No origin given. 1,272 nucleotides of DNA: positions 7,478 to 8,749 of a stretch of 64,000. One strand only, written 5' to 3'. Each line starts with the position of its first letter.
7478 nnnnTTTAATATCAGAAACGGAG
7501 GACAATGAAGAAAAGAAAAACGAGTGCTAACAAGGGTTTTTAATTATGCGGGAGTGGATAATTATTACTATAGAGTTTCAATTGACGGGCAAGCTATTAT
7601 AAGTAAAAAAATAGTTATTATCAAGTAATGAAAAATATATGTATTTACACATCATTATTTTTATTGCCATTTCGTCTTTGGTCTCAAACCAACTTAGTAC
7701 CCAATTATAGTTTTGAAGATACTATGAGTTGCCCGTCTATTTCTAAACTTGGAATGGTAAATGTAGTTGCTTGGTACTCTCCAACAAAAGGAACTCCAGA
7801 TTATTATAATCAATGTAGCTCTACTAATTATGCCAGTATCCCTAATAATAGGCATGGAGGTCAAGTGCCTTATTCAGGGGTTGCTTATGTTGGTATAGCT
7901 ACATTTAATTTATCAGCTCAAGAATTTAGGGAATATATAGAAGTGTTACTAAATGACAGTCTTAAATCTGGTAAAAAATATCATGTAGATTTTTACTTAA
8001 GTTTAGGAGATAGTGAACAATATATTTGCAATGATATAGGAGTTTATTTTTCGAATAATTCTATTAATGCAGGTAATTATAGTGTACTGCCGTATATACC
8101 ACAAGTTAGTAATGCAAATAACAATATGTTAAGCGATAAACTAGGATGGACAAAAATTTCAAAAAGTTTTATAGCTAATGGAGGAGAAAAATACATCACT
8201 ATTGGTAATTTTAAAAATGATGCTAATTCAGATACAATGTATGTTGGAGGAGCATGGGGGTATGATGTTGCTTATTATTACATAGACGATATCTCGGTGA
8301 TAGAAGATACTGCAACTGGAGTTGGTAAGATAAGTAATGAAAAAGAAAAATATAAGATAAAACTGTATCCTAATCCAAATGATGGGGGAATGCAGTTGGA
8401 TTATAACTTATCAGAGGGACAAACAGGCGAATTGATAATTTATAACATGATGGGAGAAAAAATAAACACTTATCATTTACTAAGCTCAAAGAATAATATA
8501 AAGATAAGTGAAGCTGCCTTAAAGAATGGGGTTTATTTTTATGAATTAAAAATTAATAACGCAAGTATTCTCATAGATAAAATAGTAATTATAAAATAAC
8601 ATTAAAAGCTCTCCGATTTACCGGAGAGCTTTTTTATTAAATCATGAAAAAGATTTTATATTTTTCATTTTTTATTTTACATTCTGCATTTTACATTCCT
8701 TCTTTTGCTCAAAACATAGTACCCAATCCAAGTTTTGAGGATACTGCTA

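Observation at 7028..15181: An ~8 kb A+T-rich island ending in IS3 sequences: likely horizontally acquired DNA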

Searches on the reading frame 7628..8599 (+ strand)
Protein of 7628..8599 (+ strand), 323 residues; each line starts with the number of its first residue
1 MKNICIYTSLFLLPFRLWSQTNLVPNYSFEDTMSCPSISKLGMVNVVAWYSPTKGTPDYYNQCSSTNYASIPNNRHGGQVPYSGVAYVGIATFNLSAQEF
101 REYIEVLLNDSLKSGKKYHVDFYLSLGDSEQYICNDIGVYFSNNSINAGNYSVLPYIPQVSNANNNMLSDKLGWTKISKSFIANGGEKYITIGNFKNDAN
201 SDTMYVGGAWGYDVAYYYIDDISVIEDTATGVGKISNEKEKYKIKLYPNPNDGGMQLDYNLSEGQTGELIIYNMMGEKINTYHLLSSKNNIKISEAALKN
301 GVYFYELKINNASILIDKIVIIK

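Call 4: search_protein_families(library=pfam, proteins=[window:7628-8599:+], max_evalue=0.01)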
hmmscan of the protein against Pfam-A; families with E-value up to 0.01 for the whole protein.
window:7628-8599:+ (323 aa): 2 families
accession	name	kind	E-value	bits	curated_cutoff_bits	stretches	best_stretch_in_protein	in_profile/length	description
PF18962.6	Por_Secre_tail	-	1.2e-10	42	27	1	246-321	1-75/75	Secretion system C-terminal sorting domain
PF13585.12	CHU_C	-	0.0078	16.8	27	0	265-311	27-74/86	CHU_C Type IX secretion signal domain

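Call 18: find_homologous_proteins(query=A1, max_evalue=0.00001)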
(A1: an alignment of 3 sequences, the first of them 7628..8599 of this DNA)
Query A1 (3 sequences) (323 aa, profile of the alignment): 4007 proteins with E <= 0.00001 among 8000 candidates; the best 120 are listed.
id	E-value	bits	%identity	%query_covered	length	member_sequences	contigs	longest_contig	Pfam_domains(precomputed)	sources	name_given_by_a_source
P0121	7.8e-197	671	67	100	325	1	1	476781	PF18962.8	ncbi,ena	-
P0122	7.1e-192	655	100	100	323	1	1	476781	PF18962.8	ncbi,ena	-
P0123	3.2e-140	485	70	72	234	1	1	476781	PF18962.8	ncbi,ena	-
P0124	3.8e-91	324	46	97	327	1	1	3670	PF18962.8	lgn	-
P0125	1.9e-90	321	46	100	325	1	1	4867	PF18962.8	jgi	jgi:hypothetical protein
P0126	3.0e-89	317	44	93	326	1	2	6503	PF18962.8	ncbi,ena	-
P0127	6.4e-89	316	45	94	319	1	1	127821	PF18962.8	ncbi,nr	ncbi:MAG: T9SS type A sorting domain-containing protein [Bacteroidia bacterium]|nr:T9SS type A sorti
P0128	2.2e-88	315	47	93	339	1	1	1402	PF18962.8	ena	-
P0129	4.6e-88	313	44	97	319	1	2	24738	PF18962.8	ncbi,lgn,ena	-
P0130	9.4e-88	312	44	98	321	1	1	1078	PF18962.8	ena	-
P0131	1.6e-87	312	43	100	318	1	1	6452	PF18962.8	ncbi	ncbi:MAG: T9SS type A sorting domain-containing protein [Bacteroidota bacterium]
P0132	1.7e-85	305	44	95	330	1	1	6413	PF18962.8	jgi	-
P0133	3.7e-85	304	42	96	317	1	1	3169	PF18962.8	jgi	-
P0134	4.0e-85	304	44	94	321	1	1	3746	PF18962.8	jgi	jgi:hypothetical protein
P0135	4.5e-83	297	42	93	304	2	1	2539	PF18962.8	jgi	-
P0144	4.1e-80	287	41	100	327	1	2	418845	PF18962.8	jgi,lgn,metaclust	metaclust:\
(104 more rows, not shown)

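Call 31: find_encoding_contigs(protein=P0127, flank=10000, max_places=2)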
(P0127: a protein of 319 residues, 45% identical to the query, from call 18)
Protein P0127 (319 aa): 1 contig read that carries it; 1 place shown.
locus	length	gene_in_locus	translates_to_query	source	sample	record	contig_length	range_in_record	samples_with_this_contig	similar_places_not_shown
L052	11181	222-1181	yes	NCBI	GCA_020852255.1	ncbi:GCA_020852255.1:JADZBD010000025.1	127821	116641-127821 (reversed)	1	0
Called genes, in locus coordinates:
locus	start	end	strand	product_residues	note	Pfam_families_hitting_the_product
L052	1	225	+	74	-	?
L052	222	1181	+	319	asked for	PF18962:Por_Secre_tail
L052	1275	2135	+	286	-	PF18962:Por_Secre_tail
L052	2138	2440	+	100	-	-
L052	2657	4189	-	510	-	PF13231:PMT_2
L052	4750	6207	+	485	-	PF00361:Proton_antipo_M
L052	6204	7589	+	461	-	PF00361:Proton_antipo_M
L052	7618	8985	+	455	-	PF00375:SDF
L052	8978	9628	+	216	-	PF09335:VTT_dom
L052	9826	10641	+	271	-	PF01618:MotA_ExbB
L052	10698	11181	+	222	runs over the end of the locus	PF02472:ExbD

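Call 32: find_encoding_contigs(protein=P0144, flank=10000, max_places=2)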
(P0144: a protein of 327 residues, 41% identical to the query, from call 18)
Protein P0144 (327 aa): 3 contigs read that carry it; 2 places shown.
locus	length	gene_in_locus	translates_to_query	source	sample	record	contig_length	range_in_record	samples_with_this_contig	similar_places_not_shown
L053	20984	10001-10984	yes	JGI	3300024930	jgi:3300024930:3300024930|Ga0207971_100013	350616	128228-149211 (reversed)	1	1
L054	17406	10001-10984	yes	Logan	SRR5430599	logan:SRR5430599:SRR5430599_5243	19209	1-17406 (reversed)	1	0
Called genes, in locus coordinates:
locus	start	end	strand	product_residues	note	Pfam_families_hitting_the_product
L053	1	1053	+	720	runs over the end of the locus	PF26766:Choice_anch_L, PF03160:Calx-beta (weak), PF00801:PKD, PF18911:PKD_4, PF13585:CHU_C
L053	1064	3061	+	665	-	PF26766:Choice_anch_L, PF13927:Ig_3 (faint), PF22352:K319L-like_PKD (faint), PF13585:CHU_C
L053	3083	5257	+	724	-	PF00801:PKD (weak), PF18911:PKD_4, PF00801:PKD, PF18911:PKD_4 (weak), PF13585:CHU_C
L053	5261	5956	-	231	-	PF00072:Response_reg, PF00486:Trans_reg_C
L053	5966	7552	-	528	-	PF00512:HisKA, PF02518:HATPase_c, PF14501:HATPase_c_5 (weak)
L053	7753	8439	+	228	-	-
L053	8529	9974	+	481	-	PF00171:Aldedh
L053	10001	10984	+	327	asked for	PF18962:Por_Secre_tail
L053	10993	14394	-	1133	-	PF00932:LTD, PF13205:Big_5 (weak), PF00932:LTD, PF13205:Big_5, PF00932:LTD, PF13585:CHU_C (weak)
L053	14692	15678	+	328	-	PF01118:Semialdhyde_dh, PF02774:Semialdhyde_dhC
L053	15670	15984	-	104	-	-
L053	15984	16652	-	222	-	PF01252:Peptidase_A8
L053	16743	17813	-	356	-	-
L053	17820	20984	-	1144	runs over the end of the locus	PF00133:tRNA-synt_1, PF09334:tRNA-synt_1g (weak), PF08264:Anticodon_1, PF19302:DUF5915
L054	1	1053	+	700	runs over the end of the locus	PF26766:Choice_anch_L, PF03160:Calx-beta (weak), PF00801:PKD, PF18911:PKD_4, PF13585:CHU_C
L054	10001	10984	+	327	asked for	PF18962:Por_Secre_tail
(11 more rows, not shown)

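Call 34: search_protein_families(library=ncbifam, proteins=[window:7628-8599:+], max_evalue=0.01)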
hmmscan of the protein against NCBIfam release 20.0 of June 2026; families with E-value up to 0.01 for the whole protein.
window:7628-8599:+ (323 aa): 2 families
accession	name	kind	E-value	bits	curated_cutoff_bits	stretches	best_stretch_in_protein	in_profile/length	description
TIGR04183.1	Por_Secre_tail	domain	3.3e-10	39.8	23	1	246-321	1-71/72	T9SS type A sorting domain-containing protein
NF038113.1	T9SSA_dep_M36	equivalog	3.5e-05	22.1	885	1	236-322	785-868/869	T9SS-dependent M36 family metallopeptidase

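Call 42: find_related_loci(query=A1, collection=viral_contigs, flank=8000)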
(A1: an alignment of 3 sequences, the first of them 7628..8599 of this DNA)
Query A1 (323 aa) in viral_contigs; peptide patterns used: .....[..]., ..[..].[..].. (x = any residue, [..] = any of these).
137 stretches matched a pattern, but none encodes a relative of the query by tblastn (E <= 1e-3).

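Call 46: search_protein_families(library=padloc, proteins=[window:7628-8599:+], max_evalue=0.01)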
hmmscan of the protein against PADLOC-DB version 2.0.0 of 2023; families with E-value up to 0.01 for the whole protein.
window:7628-8599:+ (323 aa): 0 families

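Call 47: search_protein_families(library=phrogs, proteins=[window:7628-8599:+], max_evalue=0.01)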
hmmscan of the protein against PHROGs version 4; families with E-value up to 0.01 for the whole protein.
window:7628-8599:+ (323 aa): 1 family
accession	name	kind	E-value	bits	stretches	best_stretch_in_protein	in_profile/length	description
phrog_10347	-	unknown function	0.0014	20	1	264-311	23-66/76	-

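Call 75: predict_structure(alignment_id=A3)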
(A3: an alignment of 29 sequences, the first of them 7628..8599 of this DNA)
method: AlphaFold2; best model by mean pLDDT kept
length: 323 residues; sequences in the alignment: 29
mean_pLDDT: 79.4   pTM: 0.64
mean pLDDT of the five models: 79.4, 77.1, 76.3, 72.3, 71.6
residues with pLDDT >= 90: 80; 70-90: 169; 50-70: 58; < 50: 16
segments of 3 or more residues with pLDDT < 50: 13-19, 230-237
pLDDT, mean of each block of 10 residues (from residue 1): 55 48 86 64 64 81 70 73 87 83 91 86 92 91 80 83 81 89 89 82 85 89 78 45 77 80 92 85 90 75 88 83 72
secondary structure, 60 per line:
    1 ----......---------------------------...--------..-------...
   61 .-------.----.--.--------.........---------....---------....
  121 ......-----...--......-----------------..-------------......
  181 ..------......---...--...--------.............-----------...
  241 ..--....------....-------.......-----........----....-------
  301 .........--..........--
elements in order: H5-10 E58-61 E86-94 E104-107 E117-126 E132-134 E137-142 E175-182 E189-194 E203-205 E214-226 H238-242 E245-248 E255-258 E266-272 E278-285 E290-293 E301-309 E312-321

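Call 77: fold_search(model_id=the predicted structure, library=pdb)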
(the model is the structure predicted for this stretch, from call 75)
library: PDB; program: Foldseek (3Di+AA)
matches with E <= 10: 1730; with E <= 0.001: 85
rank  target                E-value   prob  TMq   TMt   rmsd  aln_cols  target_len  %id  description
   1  2vtf_A                3.9e-07  1.00  0.23  0.14  13.2       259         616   12  X-ray crystal structure of the Endo-beta-N-acetylglucosaminidase from Arthrobacter protophormiae E173Q mutant reveals  (released 2009-03-31)
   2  3k4z_A                4.1e-07  1.00  0.31  0.35  17.2       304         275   12  Crystal Structure of the Cellulosomal CBM4 from Clostridium thermocellum Cellulase CbhA (released 2010-07-28)
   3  2vtf_B                2.8e-06  1.00  0.22  0.13  13.0       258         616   12  X-ray crystal structure of the Endo-beta-N-acetylglucosaminidase from Arthrobacter protophormiae E173Q mutant reveals  (released 2009-03-31)
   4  3p6b_A                6.9e-06  1.00  0.31  0.49   9.0       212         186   14  The crystal structure of CelK CBM4 from Clostridium thermocellum (released 2011-08-24)
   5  2zey_A                1.3e-05  1.00  0.30  0.61   8.3       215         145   14  Family 16 carbohydrate binding module (released 2008-03-04)
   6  3fha_A                1.3e-05  1.00  0.23  0.14  13.3       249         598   11  Structure of endo-beta-N-acetylglucosaminidase A (released 2009-04-28)
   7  2c9a_A                1.9e-05  1.00  0.26  0.32  15.6       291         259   12  Crystal structure of the MAM-Ig module of receptor protein tyrosine phosphatase mu (released 2006-01-19)
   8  2w91                  2.2e-05  1.00  0.24  0.14  14.5       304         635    9  Structure of a Streptococcus pneumoniae family 85 glycoside hydrolase, Endo-D. (released 2009-01-27)
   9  8hhv_A                3.5e-05  1.00  0.34  0.24   5.5       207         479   13  endo-alpha-D-arabinanase EndoMA1 from Microbacterium arabinogalactanolyticum (released 2023-08-16)
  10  5g56                  4.6e-05  0.99  0.22  0.11  15.0       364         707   10  THE TETRA-MODULAR CELLULOSOMAL ARABINOXYLANASE CtXyl5A STRUCTURE AS REVEALED BY X-RAY CRYSTALLOGRAPHY (released 2016-06-29)
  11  2zew_B                4.9e-05  1.00  0.32  0.64   7.6       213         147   13  Family 16 Cabohydrate Binding Domain Module 1 (released 2008-03-04)
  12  2zex_A                5.5e-05  1.00  0.33  0.66   6.5       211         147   14  Family 16 carbohydrate binding module (released 2008-03-04)
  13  8xmz_A                5.5e-05  1.00  0.27  0.57   6.5       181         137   13  Crystal structure of a novel porphyran-binding carbohydrate binding module (released 2024-01-17)
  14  3km5_A                5.8e-05  1.00  0.30  0.48   9.9       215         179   12  Crystal Structure Analysis of the K2 Cleaved Adhesin Domain of Lys-gingipain (Kgp) (released 2010-03-31)
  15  8ic1_A                6.4e-05  1.00  0.34  0.24   5.6       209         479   12  endo-alpha-D-arabinanase EndoMA1 D51N mutant from Microbacterium arabinogalactanolyticum in complex with arabinooligos (released 2023-08-16)
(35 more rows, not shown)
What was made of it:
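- The fold is a CBM-like jelly roll (calls 75, 77).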

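Call 80: find_encoding_contigs(protein=P0125, flank=5000, max_places=2)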
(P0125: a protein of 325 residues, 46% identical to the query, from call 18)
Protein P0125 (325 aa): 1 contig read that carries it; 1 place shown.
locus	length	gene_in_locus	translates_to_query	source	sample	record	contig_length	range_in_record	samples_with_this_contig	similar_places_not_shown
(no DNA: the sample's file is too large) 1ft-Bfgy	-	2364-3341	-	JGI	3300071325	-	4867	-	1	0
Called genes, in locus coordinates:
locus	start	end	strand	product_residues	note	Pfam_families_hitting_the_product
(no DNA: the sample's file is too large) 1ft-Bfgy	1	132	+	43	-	?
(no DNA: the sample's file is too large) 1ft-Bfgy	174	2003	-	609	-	PF01401:Peptidase_M2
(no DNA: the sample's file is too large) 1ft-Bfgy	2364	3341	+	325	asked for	PF18962:Por_Secre_tail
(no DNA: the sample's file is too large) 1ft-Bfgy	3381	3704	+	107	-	-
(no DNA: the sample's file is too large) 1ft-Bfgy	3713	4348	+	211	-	PF18962:Por_Secre_tail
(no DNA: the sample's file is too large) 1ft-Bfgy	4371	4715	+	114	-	PF18962:Por_Secre_tail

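Call 81: find_encoding_contigs(protein=P0124, flank=5000, max_places=2)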
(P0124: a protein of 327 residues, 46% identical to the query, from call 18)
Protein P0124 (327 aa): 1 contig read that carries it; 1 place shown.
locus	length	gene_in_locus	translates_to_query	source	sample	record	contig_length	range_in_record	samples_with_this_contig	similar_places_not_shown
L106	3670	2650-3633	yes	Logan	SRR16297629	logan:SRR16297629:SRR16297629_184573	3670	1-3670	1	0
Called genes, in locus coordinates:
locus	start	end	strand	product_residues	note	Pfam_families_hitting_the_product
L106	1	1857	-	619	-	?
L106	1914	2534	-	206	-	PF21176:RecR_HhH, PF02132:RecR_ZnF (weak), PF01751:Toprim (weak), PF13662:Toprim_4, PF21175:RecR_C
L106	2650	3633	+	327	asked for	PF18962:Por_Secre_tail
